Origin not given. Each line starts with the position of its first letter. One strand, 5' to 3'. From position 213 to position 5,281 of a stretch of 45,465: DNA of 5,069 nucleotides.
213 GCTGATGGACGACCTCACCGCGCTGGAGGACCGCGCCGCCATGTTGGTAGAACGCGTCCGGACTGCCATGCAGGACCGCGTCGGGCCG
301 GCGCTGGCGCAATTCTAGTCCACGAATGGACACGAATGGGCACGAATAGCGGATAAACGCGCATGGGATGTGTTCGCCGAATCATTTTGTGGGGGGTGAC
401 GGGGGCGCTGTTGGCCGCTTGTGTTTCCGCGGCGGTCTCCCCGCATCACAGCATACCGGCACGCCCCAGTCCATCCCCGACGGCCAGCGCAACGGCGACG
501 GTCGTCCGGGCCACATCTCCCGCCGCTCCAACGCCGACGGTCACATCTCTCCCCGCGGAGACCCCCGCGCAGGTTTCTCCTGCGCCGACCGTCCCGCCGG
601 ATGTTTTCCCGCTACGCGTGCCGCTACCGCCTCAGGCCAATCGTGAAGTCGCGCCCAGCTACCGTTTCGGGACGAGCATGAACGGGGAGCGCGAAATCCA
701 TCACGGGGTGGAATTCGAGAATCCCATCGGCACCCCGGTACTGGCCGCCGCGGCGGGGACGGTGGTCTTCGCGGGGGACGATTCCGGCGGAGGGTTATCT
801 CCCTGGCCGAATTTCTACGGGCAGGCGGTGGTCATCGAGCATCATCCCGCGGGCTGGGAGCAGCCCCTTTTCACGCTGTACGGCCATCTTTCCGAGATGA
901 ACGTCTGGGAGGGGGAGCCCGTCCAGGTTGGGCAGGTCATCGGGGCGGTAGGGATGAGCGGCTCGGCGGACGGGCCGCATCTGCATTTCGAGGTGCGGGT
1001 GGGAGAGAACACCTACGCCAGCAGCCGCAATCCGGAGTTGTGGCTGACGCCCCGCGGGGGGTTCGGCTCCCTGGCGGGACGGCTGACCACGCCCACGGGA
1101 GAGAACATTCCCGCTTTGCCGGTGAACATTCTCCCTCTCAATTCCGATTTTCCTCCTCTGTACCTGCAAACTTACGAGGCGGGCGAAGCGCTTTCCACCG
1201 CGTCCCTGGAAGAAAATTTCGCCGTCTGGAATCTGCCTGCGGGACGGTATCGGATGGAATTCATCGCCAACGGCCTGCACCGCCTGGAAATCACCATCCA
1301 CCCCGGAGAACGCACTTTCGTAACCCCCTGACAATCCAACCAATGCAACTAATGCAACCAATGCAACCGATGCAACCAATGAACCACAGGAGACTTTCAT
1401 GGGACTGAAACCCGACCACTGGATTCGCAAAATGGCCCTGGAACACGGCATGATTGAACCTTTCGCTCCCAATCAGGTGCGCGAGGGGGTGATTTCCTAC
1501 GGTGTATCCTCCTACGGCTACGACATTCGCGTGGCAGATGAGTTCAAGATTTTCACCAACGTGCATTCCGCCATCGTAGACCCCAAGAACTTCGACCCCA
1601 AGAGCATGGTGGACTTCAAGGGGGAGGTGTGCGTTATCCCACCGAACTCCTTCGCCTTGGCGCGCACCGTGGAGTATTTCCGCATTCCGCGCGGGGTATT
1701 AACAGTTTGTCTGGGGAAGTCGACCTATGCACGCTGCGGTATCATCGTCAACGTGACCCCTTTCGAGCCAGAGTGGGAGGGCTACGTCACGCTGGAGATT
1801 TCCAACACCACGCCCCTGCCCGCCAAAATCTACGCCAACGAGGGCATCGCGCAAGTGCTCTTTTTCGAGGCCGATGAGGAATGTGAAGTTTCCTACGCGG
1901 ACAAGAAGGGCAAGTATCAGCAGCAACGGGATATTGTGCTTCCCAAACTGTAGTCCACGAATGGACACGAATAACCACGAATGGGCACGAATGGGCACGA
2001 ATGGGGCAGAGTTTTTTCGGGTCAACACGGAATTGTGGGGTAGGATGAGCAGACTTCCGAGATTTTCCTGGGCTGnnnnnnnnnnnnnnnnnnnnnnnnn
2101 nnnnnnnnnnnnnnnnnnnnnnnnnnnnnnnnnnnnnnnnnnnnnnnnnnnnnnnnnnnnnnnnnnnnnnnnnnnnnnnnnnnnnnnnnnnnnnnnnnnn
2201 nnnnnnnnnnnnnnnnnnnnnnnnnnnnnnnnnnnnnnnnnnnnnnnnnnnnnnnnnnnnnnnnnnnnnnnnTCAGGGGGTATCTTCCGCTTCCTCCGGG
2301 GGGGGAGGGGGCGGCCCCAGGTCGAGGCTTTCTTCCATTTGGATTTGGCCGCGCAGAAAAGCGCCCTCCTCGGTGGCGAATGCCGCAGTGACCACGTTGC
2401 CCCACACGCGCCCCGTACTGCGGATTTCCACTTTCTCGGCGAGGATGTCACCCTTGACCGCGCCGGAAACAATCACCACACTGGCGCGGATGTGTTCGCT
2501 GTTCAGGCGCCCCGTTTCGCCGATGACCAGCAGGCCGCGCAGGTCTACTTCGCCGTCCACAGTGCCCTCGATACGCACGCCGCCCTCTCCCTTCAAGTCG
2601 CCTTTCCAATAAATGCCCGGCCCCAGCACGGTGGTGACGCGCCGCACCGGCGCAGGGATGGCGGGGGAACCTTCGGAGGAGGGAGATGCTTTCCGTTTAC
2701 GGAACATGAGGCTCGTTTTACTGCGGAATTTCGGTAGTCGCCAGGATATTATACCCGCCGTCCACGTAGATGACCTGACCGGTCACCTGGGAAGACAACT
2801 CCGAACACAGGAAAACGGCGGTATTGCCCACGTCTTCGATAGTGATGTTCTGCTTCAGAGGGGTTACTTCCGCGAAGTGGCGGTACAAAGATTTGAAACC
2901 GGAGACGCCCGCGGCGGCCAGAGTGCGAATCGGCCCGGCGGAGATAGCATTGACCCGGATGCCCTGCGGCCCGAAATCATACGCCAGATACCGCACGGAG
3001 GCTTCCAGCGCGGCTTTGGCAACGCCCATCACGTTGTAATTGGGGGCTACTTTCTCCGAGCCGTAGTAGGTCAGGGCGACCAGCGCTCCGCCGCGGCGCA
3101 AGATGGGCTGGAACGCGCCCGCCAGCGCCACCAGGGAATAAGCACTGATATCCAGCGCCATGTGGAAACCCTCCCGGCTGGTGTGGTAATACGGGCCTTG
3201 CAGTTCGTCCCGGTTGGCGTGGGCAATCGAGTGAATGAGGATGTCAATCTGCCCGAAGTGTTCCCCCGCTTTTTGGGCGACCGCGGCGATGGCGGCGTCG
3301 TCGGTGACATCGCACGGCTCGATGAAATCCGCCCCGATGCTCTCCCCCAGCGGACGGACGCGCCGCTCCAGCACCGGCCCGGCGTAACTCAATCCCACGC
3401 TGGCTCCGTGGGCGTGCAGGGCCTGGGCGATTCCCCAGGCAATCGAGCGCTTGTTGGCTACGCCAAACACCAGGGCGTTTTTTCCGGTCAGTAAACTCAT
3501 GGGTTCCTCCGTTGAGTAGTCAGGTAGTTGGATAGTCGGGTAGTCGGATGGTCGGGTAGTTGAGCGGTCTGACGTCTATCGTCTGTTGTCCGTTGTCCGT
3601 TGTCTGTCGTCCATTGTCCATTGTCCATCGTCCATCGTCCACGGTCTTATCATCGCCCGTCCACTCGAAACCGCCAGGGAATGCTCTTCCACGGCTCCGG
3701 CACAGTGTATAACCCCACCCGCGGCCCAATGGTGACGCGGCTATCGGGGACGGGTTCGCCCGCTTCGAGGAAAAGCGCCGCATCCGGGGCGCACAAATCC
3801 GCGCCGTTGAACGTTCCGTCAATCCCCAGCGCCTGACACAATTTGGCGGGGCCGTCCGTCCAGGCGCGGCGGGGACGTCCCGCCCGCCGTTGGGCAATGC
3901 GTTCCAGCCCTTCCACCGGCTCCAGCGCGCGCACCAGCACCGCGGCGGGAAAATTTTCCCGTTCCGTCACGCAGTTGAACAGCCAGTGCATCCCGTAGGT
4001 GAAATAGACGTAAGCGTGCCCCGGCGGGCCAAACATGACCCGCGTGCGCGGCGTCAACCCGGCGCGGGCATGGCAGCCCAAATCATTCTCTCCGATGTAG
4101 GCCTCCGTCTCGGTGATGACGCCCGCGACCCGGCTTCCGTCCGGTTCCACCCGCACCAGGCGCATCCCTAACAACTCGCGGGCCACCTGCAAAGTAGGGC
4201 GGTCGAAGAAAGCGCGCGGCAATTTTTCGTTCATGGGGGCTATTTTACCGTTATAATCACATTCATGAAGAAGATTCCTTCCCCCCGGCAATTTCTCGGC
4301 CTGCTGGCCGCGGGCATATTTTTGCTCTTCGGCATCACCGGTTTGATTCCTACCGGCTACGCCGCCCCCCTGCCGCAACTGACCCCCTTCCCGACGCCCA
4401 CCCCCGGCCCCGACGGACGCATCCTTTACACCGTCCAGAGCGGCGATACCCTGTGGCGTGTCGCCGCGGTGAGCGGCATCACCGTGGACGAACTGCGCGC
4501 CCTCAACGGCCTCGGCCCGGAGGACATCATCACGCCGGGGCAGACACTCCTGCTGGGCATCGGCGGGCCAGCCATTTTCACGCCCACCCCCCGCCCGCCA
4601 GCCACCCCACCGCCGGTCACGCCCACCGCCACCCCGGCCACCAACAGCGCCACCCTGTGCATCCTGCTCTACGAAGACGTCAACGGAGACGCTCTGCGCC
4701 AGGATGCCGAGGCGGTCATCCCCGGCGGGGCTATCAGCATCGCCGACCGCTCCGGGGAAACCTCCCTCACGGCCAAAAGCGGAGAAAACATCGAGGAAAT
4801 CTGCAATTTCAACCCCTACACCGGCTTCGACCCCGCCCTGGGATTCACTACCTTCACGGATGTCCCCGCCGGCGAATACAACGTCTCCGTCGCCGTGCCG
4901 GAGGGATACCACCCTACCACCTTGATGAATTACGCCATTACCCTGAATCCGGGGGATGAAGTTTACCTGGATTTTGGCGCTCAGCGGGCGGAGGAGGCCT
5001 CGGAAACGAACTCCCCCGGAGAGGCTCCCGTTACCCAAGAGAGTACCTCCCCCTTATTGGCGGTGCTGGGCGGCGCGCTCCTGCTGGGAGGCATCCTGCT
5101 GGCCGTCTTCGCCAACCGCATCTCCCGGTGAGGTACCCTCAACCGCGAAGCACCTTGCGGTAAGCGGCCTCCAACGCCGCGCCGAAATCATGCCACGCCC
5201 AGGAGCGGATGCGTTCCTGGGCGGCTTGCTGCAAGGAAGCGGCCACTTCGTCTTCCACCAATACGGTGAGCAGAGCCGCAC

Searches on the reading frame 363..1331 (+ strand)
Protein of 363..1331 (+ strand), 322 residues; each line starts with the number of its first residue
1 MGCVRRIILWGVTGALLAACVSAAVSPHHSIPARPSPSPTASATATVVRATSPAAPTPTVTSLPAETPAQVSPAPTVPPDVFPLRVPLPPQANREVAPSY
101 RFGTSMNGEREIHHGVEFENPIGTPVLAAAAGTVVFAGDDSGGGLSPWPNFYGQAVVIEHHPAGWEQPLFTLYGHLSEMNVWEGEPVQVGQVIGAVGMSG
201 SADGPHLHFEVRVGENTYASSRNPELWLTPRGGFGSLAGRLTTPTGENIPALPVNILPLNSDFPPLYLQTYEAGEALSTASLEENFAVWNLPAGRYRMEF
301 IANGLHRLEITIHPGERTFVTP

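Call 6: search_protein_families(library=pfam, proteins=[window:363-1331:+])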
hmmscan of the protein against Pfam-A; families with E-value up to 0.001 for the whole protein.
window:363-1331:+ (322 aa): 1 family
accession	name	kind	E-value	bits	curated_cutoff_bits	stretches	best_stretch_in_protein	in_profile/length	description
PF01551.29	Peptidase_M23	-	5.2e-26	91.1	28.7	1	112-216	2-92/96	Peptidase family M23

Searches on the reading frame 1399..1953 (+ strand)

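Call 6: search_protein_families(library=pfam, proteins=[window:1399-1953:+])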
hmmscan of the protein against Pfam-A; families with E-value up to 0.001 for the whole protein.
window:1399-1953:+ (184 aa): 2 families
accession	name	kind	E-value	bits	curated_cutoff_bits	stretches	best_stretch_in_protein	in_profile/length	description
PF22769.1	DCD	-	3.7e-37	128.2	27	1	5-157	3-152/153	dCTP deaminase-like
PF00692.24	dUTPase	-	0.00027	21.1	22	0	78-162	24-107/129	dUTPase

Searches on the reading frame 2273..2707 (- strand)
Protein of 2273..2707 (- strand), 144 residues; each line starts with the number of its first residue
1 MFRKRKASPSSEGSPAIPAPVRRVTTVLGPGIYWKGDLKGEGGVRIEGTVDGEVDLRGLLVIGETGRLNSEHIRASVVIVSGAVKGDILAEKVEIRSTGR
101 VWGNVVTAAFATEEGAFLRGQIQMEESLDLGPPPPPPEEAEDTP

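Call 6: search_protein_families(library=pfam, proteins=[window:2273-2707:-])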
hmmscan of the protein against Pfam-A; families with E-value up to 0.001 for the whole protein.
window:2273-2707:- (144 aa): 1 family
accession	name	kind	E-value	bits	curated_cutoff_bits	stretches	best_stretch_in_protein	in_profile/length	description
PF04519.19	Bactofilin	-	2.8e-23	82.4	27.9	1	26-122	1-97/98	Polymer-forming cytoskeletal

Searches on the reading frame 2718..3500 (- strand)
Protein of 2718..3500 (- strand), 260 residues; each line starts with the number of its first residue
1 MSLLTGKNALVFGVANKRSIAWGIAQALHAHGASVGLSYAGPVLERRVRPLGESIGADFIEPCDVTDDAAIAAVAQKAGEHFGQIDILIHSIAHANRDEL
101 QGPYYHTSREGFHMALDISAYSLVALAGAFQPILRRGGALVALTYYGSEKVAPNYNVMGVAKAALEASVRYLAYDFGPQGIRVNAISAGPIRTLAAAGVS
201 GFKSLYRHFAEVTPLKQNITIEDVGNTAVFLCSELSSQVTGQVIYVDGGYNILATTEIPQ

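Call 6: search_protein_families(library=pfam, proteins=[window:2718-3500:-])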
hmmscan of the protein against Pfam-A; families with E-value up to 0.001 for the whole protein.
window:2718-3500:- (260 aa): 3 families
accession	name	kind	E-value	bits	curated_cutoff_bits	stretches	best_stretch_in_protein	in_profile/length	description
PF13561.12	adh_short_C2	-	2.3e-90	302.7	27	1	13-251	1-236/236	Enoyl-(Acyl carrier protein) reductase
PF00106.31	adh_short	-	7.8e-17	61.8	26.6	1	9-196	3-187/195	short chain dehydrogenase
PF12241.14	Enoyl_reductase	-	0.00032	20.6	22.1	0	71-103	37-69/236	Trans-2-enoyl-CoA reductase catalytic region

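Call 8: find_encoding_contigs(protein=window:2718-3500:-, flank=10000, max_places=10)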
Protein window:2718-3500:- (260 aa): 2 contigs read that carry it; 2 places shown.
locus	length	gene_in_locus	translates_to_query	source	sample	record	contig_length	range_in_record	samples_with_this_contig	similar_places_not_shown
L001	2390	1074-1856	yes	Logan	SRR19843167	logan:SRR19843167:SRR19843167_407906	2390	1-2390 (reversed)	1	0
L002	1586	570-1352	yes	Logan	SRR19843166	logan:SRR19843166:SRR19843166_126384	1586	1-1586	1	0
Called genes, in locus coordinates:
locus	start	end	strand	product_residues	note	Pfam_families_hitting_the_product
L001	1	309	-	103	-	?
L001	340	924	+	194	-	PF02245:Pur_DNA_glyco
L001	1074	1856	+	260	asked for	PF00106:adh_short, PF13561:adh_short_C2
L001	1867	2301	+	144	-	PF04519:Bactofilin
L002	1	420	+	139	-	?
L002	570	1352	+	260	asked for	PF00106:adh_short, PF13561:adh_short_C2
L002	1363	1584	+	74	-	?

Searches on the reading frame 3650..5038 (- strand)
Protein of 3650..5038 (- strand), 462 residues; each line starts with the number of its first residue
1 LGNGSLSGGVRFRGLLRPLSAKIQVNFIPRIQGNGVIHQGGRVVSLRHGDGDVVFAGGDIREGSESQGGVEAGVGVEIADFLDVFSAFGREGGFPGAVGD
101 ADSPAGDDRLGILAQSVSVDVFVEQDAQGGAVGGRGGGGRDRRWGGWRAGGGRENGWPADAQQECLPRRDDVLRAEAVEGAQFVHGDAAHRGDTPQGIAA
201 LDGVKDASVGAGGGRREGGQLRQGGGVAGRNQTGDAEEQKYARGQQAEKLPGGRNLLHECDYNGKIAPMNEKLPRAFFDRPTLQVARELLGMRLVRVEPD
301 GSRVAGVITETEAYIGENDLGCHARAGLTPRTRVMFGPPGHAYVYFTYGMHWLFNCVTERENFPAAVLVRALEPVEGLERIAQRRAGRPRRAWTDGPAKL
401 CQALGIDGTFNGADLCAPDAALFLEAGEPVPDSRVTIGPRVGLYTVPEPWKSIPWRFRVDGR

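Call 6: search_protein_families(library=pfam, proteins=[window:3650-5038:-])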
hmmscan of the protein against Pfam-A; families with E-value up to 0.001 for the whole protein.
window:3650-5038:- (462 aa): 1 family
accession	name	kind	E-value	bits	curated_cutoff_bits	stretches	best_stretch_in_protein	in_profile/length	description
PF02245.21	Pur_DNA_glyco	-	8e-62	208.2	27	1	277-461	2-179/181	Methylpurine-DNA glycosylase (MPG)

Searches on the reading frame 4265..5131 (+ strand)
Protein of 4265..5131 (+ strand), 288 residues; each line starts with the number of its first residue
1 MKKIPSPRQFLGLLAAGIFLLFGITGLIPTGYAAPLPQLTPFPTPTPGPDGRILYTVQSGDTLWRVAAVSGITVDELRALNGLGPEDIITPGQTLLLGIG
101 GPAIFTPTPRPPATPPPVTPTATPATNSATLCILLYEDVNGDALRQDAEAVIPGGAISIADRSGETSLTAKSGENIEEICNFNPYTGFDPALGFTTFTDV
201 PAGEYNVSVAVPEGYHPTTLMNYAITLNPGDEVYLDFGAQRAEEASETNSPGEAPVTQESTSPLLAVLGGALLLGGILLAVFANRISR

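Call 6: search_protein_families(library=pfam, proteins=[window:4265-5131:+])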
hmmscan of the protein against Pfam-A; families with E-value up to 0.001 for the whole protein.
window:4265-5131:+ (288 aa): 2 families
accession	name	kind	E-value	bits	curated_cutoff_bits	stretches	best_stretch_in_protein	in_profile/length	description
PF01476.26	LysM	-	3.6e-13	49.7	20.9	1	55-96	1-41/43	LysM domain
PF17210.9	SdrD_B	-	0.00014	22.4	29.7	1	135-219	7-74/112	SdrD B-like domain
